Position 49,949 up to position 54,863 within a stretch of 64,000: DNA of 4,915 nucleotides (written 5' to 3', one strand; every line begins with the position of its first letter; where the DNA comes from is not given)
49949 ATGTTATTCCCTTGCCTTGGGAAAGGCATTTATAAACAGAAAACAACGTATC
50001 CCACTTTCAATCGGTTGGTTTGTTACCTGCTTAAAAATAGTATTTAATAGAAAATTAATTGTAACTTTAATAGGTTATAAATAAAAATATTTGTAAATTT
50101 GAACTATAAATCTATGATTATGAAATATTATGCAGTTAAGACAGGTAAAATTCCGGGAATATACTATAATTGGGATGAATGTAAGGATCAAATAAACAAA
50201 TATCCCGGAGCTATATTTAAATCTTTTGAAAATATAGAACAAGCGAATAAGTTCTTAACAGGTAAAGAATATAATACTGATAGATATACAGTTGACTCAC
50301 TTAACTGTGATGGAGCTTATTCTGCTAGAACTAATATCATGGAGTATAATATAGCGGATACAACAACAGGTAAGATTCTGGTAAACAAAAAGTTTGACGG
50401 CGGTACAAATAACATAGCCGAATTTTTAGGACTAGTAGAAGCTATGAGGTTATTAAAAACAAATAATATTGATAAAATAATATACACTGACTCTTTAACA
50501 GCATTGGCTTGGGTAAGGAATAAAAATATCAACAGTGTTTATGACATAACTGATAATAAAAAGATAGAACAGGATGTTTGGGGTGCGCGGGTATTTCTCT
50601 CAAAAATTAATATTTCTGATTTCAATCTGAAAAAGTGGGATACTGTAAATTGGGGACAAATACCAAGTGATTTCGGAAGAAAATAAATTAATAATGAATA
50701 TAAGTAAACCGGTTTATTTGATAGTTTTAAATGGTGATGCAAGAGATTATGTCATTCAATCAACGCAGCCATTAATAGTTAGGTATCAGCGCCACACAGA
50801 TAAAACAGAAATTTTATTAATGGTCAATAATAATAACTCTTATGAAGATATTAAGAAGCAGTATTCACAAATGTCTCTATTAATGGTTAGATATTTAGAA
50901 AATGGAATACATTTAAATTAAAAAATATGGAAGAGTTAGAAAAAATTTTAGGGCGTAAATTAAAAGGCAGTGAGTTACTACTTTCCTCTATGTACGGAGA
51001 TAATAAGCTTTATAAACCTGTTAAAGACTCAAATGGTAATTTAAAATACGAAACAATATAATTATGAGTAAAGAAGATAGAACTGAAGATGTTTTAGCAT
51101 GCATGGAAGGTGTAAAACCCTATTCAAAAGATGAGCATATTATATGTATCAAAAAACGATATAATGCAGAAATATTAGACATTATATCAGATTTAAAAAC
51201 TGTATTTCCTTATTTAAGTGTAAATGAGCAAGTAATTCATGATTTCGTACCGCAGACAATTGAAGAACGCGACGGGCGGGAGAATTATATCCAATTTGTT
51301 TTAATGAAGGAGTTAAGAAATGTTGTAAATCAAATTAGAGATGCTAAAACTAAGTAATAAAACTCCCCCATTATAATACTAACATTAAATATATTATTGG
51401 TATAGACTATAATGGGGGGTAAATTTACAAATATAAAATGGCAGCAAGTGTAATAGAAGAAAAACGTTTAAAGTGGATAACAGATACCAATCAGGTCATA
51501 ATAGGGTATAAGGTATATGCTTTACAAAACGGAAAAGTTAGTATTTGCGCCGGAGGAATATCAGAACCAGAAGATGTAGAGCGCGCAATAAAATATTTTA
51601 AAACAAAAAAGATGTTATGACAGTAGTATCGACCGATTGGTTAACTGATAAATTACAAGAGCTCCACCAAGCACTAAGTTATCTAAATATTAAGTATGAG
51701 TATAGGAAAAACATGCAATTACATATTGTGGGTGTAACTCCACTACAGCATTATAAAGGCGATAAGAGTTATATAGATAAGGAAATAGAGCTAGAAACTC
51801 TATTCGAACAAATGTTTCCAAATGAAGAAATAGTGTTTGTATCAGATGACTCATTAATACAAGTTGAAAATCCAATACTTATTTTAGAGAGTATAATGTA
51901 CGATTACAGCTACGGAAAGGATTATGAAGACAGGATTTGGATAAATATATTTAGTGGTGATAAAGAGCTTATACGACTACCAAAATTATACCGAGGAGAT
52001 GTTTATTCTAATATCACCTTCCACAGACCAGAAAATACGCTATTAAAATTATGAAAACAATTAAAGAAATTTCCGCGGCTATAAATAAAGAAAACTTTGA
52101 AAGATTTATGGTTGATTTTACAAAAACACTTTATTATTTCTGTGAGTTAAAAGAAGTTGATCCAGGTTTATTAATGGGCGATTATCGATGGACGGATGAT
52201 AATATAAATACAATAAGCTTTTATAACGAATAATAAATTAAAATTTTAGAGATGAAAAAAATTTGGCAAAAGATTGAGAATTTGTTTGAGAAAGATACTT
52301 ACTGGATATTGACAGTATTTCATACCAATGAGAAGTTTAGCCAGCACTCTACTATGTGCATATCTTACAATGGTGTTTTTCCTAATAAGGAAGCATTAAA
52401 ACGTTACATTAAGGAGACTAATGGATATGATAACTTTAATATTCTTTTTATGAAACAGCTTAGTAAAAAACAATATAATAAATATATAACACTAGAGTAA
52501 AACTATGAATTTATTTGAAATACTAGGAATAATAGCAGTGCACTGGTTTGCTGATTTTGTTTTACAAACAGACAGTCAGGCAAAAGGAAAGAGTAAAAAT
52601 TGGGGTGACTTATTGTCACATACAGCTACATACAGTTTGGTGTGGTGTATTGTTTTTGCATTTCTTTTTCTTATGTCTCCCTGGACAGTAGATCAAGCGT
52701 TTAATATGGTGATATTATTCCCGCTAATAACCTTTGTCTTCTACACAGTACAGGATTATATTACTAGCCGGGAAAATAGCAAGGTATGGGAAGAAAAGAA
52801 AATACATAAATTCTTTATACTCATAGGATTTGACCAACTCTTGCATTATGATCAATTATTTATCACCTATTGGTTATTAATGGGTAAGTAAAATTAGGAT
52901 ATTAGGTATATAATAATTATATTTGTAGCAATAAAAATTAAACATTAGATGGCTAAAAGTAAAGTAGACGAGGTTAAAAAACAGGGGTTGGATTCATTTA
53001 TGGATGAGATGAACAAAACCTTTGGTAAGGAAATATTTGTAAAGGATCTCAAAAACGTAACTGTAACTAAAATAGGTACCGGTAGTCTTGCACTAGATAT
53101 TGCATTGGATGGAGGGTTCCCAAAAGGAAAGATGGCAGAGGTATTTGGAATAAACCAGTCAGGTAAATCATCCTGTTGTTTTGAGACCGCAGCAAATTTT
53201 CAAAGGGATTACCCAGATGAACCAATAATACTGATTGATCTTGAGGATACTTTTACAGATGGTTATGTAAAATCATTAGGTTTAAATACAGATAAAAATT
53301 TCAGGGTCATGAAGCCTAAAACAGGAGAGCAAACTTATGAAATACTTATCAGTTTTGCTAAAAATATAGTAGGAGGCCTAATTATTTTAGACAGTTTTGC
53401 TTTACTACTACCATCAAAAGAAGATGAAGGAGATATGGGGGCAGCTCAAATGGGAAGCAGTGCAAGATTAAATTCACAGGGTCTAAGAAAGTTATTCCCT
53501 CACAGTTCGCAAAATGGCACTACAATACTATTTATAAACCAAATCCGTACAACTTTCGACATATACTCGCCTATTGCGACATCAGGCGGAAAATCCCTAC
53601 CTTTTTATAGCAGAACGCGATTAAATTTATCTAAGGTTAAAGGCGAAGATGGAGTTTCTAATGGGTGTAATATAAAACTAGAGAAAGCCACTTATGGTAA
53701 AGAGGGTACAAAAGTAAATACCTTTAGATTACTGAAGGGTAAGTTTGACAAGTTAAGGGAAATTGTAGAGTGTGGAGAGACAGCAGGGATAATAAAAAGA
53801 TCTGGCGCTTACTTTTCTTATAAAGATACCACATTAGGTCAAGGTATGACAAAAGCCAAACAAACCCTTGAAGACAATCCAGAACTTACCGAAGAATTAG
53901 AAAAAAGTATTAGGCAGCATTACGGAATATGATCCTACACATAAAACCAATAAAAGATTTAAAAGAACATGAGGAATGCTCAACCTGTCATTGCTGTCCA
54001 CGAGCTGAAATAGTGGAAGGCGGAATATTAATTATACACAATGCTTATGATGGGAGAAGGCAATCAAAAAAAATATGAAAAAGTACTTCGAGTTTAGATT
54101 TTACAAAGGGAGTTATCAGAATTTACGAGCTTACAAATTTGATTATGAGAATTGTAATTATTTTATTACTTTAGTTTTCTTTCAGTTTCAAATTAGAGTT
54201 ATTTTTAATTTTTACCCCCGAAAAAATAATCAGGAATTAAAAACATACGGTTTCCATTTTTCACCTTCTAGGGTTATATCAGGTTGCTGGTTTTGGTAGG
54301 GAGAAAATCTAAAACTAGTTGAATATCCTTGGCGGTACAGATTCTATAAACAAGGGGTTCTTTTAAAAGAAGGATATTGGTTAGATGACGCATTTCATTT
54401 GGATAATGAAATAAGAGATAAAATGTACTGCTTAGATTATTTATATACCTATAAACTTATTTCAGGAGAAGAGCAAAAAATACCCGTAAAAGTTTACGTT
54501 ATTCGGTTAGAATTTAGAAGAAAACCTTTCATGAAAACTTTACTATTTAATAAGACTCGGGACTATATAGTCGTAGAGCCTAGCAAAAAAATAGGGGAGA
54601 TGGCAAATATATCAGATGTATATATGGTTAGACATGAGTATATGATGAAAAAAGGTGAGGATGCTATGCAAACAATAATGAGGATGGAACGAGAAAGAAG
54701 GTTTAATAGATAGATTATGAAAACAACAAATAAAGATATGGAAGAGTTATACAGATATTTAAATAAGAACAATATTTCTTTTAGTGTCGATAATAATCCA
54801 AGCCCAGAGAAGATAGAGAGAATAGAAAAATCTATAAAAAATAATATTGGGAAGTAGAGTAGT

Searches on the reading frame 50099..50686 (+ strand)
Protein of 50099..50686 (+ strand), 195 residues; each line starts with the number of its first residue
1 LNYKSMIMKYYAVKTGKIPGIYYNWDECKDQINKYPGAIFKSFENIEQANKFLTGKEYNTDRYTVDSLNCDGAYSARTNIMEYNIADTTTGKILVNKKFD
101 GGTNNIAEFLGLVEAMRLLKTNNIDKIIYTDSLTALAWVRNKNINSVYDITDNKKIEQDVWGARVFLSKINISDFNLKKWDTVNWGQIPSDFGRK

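Call 39: search_protein_families(library=pfam, proteins=[window:50099-50686:+], max_evalue=0.01)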
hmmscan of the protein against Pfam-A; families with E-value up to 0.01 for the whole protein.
window:50099-50686:+ (195 aa): 2 families
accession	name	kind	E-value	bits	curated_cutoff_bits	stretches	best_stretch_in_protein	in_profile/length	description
PF01693.22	Cauli_VI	-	1e-19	70.9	21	1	9-52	1-44/44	Ribonuclease H1 N-terminal domain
PF00075.30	RNase_H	-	0.0006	20.4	25.8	1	70-161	8-102/141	RNase H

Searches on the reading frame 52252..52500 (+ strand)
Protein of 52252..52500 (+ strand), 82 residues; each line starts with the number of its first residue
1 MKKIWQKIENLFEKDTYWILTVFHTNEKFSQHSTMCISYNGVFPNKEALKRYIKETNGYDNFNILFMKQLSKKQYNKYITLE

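Call 73: search_protein_families(library=pfam, proteins=[window:52252-52500:+], max_evalue=0.01)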
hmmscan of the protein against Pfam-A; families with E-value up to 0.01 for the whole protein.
window:52252-52500:+ (82 aa): 1 family
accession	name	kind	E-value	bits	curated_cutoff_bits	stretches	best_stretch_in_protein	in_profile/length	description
PF21214.3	SelB_WH_2nd_bact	-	0.0085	16.4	27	0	2-19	6-23/59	Selenocysteine-specific elongation factor, winged helix domain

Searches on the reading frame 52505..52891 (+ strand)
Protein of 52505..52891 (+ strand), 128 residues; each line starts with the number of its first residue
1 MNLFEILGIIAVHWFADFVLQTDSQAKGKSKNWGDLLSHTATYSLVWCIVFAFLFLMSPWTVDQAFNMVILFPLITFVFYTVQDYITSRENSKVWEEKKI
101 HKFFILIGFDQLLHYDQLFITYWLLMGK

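Call 73: search_protein_families(library=pfam, proteins=[window:52505-52891:+], max_evalue=0.01)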
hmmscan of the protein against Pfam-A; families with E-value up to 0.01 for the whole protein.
window:52505-52891:+ (128 aa): 1 family
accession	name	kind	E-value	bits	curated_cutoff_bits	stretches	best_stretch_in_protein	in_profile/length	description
PF11750.13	DUF3307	-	1.3e-06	28.9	23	1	10-123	6-107/127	Protein of unknown function (DUF3307)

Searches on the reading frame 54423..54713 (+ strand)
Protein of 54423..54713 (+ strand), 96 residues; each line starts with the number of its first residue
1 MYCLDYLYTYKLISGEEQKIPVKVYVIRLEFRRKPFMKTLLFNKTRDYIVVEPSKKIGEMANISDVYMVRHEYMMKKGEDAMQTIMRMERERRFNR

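Call 73: search_protein_families(library=pfam, proteins=[window:54423-54713:+], max_evalue=0.01)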
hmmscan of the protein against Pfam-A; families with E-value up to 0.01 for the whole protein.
window:54423-54713:+ (96 aa): 1 family
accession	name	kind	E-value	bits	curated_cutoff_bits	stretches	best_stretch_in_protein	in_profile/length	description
PF25187.1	Acb3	-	0.0004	20.7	27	1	6-94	154-244/245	CBASS inhibitor Acb3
